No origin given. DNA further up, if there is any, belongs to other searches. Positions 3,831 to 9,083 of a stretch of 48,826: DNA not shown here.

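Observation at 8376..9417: Perfect 521-bp tandem duplication frameshifts and splits the tail-fibre gene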

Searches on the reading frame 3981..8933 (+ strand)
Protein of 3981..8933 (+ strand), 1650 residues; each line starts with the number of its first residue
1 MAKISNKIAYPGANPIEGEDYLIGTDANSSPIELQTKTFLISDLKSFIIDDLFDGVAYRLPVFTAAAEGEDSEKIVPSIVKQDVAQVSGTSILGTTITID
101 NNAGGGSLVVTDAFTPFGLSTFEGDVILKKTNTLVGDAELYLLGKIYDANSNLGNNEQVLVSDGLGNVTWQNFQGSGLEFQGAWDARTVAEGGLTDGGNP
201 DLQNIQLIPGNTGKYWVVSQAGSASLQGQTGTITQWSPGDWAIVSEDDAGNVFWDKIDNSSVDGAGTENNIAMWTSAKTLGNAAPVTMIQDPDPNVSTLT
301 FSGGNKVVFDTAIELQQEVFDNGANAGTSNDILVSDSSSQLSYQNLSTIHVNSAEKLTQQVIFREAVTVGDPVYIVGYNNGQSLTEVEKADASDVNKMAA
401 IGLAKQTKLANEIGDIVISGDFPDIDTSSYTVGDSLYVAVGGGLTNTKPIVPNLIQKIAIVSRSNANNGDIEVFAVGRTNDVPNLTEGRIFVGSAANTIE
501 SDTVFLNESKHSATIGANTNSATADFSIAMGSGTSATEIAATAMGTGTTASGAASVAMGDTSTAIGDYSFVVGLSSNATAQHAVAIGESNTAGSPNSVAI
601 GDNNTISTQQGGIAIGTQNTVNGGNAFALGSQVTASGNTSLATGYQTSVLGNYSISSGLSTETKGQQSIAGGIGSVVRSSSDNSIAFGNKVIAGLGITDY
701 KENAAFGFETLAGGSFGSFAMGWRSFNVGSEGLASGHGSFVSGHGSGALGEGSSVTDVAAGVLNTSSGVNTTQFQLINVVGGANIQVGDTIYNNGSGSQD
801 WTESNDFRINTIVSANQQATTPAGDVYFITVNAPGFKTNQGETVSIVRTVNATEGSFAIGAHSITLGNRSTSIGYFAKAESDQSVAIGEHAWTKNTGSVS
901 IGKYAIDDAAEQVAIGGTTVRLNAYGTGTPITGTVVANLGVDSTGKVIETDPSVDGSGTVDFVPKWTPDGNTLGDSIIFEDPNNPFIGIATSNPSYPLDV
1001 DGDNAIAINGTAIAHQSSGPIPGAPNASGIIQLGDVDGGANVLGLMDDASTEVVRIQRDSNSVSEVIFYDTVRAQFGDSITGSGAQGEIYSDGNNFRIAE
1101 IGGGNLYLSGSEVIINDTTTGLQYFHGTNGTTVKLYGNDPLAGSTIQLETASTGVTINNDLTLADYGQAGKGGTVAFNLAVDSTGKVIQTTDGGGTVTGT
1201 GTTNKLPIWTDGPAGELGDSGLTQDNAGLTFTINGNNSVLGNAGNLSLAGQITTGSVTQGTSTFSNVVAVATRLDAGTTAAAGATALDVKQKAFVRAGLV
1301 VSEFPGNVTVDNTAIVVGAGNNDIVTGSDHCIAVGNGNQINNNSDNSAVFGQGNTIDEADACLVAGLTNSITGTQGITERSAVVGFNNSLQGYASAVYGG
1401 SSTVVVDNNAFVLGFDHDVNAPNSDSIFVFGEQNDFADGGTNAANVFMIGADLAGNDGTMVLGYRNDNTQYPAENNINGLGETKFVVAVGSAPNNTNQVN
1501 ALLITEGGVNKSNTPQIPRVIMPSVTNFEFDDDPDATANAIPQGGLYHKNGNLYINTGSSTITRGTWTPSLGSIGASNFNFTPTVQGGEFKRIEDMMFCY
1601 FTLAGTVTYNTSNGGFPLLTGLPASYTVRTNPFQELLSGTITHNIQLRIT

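Call 7: search_protein_families(library=pfam, proteins=[window:3981-8933:+], max_evalue=0.01)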
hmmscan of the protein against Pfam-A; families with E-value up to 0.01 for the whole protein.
window:3981-8933:+ (1650 aa): 3 families
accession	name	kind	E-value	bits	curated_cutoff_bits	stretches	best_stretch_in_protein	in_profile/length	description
PF05658.19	YadA_head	-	5.4e-14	52.6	25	1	578-603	1-26/27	YadA head domain repeat (2 copies)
PF21300.2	LbR_Ice_bind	-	0.00055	20.4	30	1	584-668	8-93/97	Grass antifreeze beta roll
PF10983.13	DUF2793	-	0.0047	17.2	27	0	211-256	29-73/87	Protein of unknown function (DUF2793)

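Call 11: search_protein_families(library=phrogs, proteins=[window:3981-8933:+], max_evalue=0.001)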
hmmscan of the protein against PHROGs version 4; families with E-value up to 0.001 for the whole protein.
window:3981-8933:+ (1650 aa): 0 families

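Call 37: find_encoding_contigs(protein=window:3981-8933:+, flank=10000, max_places=8)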
Protein window:3981-8933:+ (1650 aa): no gene with exactly this product is on record in the collection.
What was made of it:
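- Tried and rejected: An exact look-up of the window's own 1650-aa product found nothing on record (call 37).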

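Call 54: search_solved_structures(query=window:3981-8930:+, max_evalue=0.1)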
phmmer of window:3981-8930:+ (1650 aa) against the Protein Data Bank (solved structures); distinct sequences matched with E-value up to 0.1: 9.
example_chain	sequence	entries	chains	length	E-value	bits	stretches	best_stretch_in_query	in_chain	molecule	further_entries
1p9h_A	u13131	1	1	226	1.4e-07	32.8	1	520-647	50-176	Invasin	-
7o23_A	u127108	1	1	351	5.3e-05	24.2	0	531-650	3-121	Autotransporter adhesin BpaC,Autotransporter adhesin BpaC,General control transcription fa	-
3ntn_A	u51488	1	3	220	0.00039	21.4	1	520-662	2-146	UspA1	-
9gh4_A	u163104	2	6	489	0.00085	20.2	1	532-744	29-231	Cell surface protein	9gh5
2xqh_A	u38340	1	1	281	0.0011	19.9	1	518-665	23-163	IMMUNOGLOBULIN-BINDING PROTEIN EIBD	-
3wp8_A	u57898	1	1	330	0.0033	18.3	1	445-672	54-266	Trimeric autotransporter adhesin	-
3pr7_A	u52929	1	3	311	0.01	16.6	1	510-660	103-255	UspA1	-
9u93_C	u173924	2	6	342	0.068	13.9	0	527-743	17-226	Fusobacterium nucleatum CbpF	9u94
3ult_A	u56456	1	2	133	0.078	13.7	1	582-682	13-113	Ice recrystallization inhibition protein-like protein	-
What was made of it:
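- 3981..8933 (+): Disrupted tail-fibre gene, ORF1 (1650 aa). Residues 1-1641 are authentic, followed by 9 foreign residues and a stop. Residues about 520-660 resemble the YadA head / trimeric autotransporter adhesin beta-roll (call 7, PF05658 at 5.4e-14; call 54).
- On Phage tail fibre / receptor-binding protein: A YadA-head beta-roll is present (calls 7, 54).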
